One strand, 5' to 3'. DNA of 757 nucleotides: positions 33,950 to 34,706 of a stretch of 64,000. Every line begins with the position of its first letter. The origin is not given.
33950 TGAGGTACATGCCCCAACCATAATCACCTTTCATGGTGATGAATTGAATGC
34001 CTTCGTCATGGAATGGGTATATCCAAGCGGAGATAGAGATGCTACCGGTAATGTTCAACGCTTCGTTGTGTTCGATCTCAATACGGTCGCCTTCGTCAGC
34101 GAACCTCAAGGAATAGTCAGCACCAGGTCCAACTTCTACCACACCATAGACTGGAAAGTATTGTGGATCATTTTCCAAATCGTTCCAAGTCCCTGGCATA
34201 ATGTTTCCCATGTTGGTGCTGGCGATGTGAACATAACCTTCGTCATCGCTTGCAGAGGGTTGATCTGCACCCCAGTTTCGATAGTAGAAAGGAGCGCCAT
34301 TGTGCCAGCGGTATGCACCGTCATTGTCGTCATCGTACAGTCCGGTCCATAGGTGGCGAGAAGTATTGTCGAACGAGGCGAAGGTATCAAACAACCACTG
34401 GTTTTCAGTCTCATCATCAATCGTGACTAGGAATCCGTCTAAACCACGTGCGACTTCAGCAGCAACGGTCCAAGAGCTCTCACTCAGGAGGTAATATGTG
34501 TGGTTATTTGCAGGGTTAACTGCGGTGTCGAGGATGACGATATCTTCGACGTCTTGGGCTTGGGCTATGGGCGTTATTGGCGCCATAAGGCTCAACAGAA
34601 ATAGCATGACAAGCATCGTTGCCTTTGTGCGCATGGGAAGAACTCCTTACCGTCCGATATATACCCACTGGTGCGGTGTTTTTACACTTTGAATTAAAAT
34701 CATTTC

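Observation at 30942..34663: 1230-aa surface protein combining a cysteine-free C-type-lectin-like domain, a LamG domain, three PPC domains and Ca-binding loops, with a strong TATA box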

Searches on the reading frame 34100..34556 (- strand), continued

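Call 41: find_related_loci(query=A3, collection=genome_contigs, flank=6000)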
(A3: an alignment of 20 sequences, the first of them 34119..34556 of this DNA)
Query A3 (146 aa) in genome_contigs; peptide patterns used: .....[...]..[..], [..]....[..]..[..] (x = any residue, [..] = any of these).
262 stretches matched a pattern; 197 encode a relative of the query (tblastn E <= 1e-3); the best 80 are kept; 80 distinct loci.
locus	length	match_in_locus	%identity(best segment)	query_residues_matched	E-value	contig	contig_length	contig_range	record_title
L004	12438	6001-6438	98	1-146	2e-96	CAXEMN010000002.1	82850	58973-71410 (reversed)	MAG TPA_asm: uncultured Candidatus Poseidoniales archaeon isolate ERR598963_concoct_97 genome assembly, contig: ERZ83144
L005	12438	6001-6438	98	1-146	1e-96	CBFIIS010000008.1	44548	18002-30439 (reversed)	MAG: Candidatus Poseidoniaceae archaeon isolate Co_bin_798_indstr genome assembly, contig: Co_bin_798_indstr_c8, whole g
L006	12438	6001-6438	94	1-146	2e-94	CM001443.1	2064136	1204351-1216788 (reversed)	MAG: uncultured Candidatus Poseidoniales archaeon isolate MG-II chromosome, whole genome shotgun sequence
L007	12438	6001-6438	93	1-146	2e-93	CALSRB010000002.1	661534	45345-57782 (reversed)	MAG: Candidatus Poseidoniaceae archaeon isolate B_MB87 genome assembly, contig: contig_21783_B_MB87, whole genome shotgu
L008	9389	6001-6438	93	1-146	2e-93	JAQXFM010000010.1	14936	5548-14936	MAG: Candidatus Poseidoniaceae archaeon isolate cluster3-bin.98 k119_710555, whole genome shotgun sequence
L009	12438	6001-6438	88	1-146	3e-86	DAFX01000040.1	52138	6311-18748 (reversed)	MAG TPA_asm: Euryarchaeota archaeon UBA433 UBA433_contig_5285, whole genome shotgun sequence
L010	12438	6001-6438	86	1-146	2e-85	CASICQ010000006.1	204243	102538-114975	MAG: Candidatus Poseidoniaceae archaeon isolate FRAM_WSC20_S10_BML_bin_147_1 genome assembly, contig: FRAM_WSC20_S10_BML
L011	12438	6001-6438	85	1-146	1e-84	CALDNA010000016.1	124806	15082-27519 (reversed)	MAG TPA_asm: uncultured euryarchaeote isolate ERR599035_bin.45_CONCOCT_v1.1_MAG genome assembly, contig: ERZ840559.13, w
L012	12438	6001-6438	85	1-146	5e-84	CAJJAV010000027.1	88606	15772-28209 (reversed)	uncultured Candidatus Poseidoniales archaeon isolate FRAM18_bin109 genome assembly, contig: FRAM17_bin109-27, whole geno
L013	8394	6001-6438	85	1-146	2e-83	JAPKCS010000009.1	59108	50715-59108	MAG: Candidatus Poseidoniaceae archaeon isolate ANT-70 NODE_72_length_59108_cov_8.338493, whole genome shotgun sequence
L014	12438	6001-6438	85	1-146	3e-83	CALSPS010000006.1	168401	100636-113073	MAG: Candidatus Poseidoniaceae archaeon isolate C_MB351 genome assembly, contig: contig_26287_C_MB351, whole genome shot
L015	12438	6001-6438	83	1-146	9e-83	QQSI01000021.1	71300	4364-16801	MAG: Candidatus Poseidoniales archaeon isolate bin_35 U_43220-21, whole genome shotgun sequence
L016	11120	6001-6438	76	1-146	2e-74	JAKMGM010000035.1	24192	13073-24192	MAG: Candidatus Poseidoniaceae archaeon isolate MOX_bin98 PPB.contigs.fa_k127_82566, whole genome shotgun sequence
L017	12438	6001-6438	76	1-146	2e-74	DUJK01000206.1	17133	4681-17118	MAG TPA_asm: Candidatus Poseidoniaceae archaeon isolate UBA8734 contig_8232, whole genome shotgun sequence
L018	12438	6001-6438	77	1-146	3e-74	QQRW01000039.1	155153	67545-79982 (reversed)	MAG: Candidatus Poseidoniales archaeon isolate bin_112 U_43171-39, whole genome shotgun sequence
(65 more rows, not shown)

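Call 58: find_encoding_contigs(protein=P0174, flank=6000, max_places=2)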
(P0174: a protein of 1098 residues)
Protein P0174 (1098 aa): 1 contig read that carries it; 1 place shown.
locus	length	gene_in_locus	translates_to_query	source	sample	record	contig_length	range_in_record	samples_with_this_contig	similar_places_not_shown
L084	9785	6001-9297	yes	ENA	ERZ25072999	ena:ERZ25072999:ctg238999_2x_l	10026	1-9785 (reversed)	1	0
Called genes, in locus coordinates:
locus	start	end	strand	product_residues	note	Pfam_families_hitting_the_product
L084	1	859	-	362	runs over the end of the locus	PF13302:Acetyltransf_3, PF00583:Acetyltransf_1 (weak), PF13673:Acetyltransf_10 (faint), PF08445:FR47 (faint), PF00583:Acetyltransf_1, PF13508:Acetyltransf_7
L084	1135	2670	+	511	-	PF00672:HAMP, PF00512:HisKA, PF02518:HATPase_c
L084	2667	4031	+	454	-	PF00072:Response_reg, PF00158:Sigma54_activat, PF14532:Sigma54_activ_2, PF25601:AAA_lid_14, PF02954:HTH_8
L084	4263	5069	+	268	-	PF06293:Kdo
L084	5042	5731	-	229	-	PF08241:Methyltransf_11 (weak), PF13649:Methyltransf_25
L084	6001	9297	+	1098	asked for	PF08305:NPCBM, PF00059:Lectin_C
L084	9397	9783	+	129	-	?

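Call 59: find_encoding_contigs(protein=P0196, flank=6000, max_places=2)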
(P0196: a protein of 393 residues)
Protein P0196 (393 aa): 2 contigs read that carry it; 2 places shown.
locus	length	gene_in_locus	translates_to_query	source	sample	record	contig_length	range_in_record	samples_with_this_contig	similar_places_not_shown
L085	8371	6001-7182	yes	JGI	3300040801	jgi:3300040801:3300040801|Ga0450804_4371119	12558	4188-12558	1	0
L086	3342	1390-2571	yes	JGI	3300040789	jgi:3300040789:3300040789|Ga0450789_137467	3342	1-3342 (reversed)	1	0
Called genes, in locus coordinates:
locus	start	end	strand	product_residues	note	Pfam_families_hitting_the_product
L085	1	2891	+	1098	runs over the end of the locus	-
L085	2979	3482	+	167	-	-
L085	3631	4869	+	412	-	PF00764:Arginosuc_synth, PF20979:Arginosuc_syn_C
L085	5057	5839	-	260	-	PF00196:GerE (weak)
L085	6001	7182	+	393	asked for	PF00059:Lectin_C, PF07589:PEP_exosort_dom (faint), PF00059:Lectin_C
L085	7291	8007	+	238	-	-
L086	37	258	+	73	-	PF20979:Arginosuc_syn_C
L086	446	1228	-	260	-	PF00196:GerE (weak)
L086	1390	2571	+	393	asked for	PF00059:Lectin_C, PF07589:PEP_exosort_dom (faint), PF00059:Lectin_C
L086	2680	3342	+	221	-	?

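Call 61: search_protein_families(library=pfam, proteins=[P0187, P0229, P0174, P0213, P0138, P0150, P0139, P0200, P0205], max_evalue=0.0001)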
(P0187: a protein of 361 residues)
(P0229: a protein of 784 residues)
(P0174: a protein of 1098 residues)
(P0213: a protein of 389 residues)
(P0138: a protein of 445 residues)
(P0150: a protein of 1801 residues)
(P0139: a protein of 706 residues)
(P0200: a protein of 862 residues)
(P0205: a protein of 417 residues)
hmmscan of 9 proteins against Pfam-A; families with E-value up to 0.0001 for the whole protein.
P0187 (361 aa): 1 family
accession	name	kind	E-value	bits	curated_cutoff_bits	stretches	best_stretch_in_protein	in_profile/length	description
PF00059.27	Lectin_C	-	2.9e-28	99.2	22.6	2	177-275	4-95/107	Lectin C-type domain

P0229 (784 aa): 6 families
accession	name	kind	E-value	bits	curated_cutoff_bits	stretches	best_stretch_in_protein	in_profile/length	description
PF00059.27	Lectin_C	-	7.7e-27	94.6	22.6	2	491-564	3-77/107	Lectin C-type domain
PF13385.13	Laminin_G_3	-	1.3e-25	90.8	27.6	1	91-255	1-149/151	Concanavalin A-like lectin/glucanases superfamily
PF17210.9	SdrD_B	-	2.9e-25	89.1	29.7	2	266-342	2-74/112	SdrD B-like domain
PF13620.12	CarboxypepD_reg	-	7.2e-10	39.5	32.3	1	283-343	9-64/82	Carboxypeptidase regulatory-like domain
PF17802.7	SpaA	-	2.3e-08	34.5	23.1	1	284-340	12-67/91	Prealbumin-like fold domain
PF13715.12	CarbopepD_reg_2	-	9.2e-05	22.8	32.2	0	306-331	24-49/88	CarboxypepD_reg-like domain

P0174 (1098 aa): 2 families
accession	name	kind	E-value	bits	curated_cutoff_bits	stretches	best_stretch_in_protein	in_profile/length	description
PF00059.27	Lectin_C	-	2.2e-32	112.4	22.6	2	583-680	3-94/107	Lectin C-type domain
PF08305.17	NPCBM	-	1.7e-11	44.8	23.9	1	67-183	32-136/137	NPCBM/NEW2 domain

P0213 (389 aa): 1 family
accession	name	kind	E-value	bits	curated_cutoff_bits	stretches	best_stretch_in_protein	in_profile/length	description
PF00059.27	Lectin_C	-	4.4e-23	82.5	22.6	2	203-306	4-100/107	Lectin C-type domain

P0138 (445 aa): 1 family
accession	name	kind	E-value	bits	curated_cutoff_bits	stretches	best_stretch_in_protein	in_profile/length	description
PF00059.27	Lectin_C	-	6.6e-37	127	22.6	3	181-283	2-96/107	Lectin C-type domain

P0150 (1801 aa): 8 families
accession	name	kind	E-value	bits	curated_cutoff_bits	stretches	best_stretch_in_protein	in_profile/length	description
PF13385.13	Laminin_G_3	-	2e-112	372.5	27.6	5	1057-1233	1-151/151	Concanavalin A-like lectin/glucanases superfamily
PF00059.27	Lectin_C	-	2.3e-33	115.6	22.6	3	892-991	2-94/107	Lectin C-type domain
PF17963.7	Big_9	-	6.3e-17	62.7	23.6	1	1625-1714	4-89/89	Bacterial Ig domain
PF02210.31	Laminin_G_2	-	3.5e-14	53.8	22.9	0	1140-1222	46-123/126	Laminin G domain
PF17892.7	Cadherin_5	-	9.3e-14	51.5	26.5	1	1625-1715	5-97/98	Cadherin-like domain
PF00354.24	Pentaxin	-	1.6e-12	48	25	0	146-252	66-170/194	Pentaxin family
PF02973.23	Sialidase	-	3.8e-12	46.5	26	0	400-478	103-184/189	Sialidase, N-terminal domain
PF17803.7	Cadherin_4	-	1.3e-10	42.1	25.1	1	1625-1682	14-70/71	Bacterial cadherin-like domain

P0139 (706 aa): 2 families
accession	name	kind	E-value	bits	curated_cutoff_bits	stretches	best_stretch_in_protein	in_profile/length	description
PF00059.27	Lectin_C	-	1.4e-34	119.4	22.6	3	42-140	3-95/107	Lectin C-type domain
PF21027.3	Sde0182_C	-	4.8e-05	24.3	27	0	479-512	1-33/83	Cellulose-binding protein Sde0182, C-terminal domain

P0200 (862 aa): 2 families
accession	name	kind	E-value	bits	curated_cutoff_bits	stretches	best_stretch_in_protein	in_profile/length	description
PF00059.27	Lectin_C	-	2.6e-34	118.6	22.6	3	695-789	3-95/107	Lectin C-type domain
PF23759.1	GBD_T9SS_assoc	-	7.8e-14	52.4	27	1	28-145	1-112/116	Galactose binding domain-like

P0205 (417 aa): 2 families
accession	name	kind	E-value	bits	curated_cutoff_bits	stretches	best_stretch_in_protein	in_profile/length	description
PF00059.27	Lectin_C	-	7.5e-23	81.7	22.6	2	193-298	3-99/107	Lectin C-type domain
PF13860.13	FlgD_ig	-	6.4e-07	29.7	27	1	339-407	7-78/79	FlgD Ig-like domain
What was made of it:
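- Closest known: Prokaryotic cysteine-free C-type lectin domains. Different: The protein ends in a TM helix plus a cytoplasmic tail, rather than the PEP-CTERM or T9SS-associated modules seen in two of the bacterial relatives examined (calls 59, 61).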
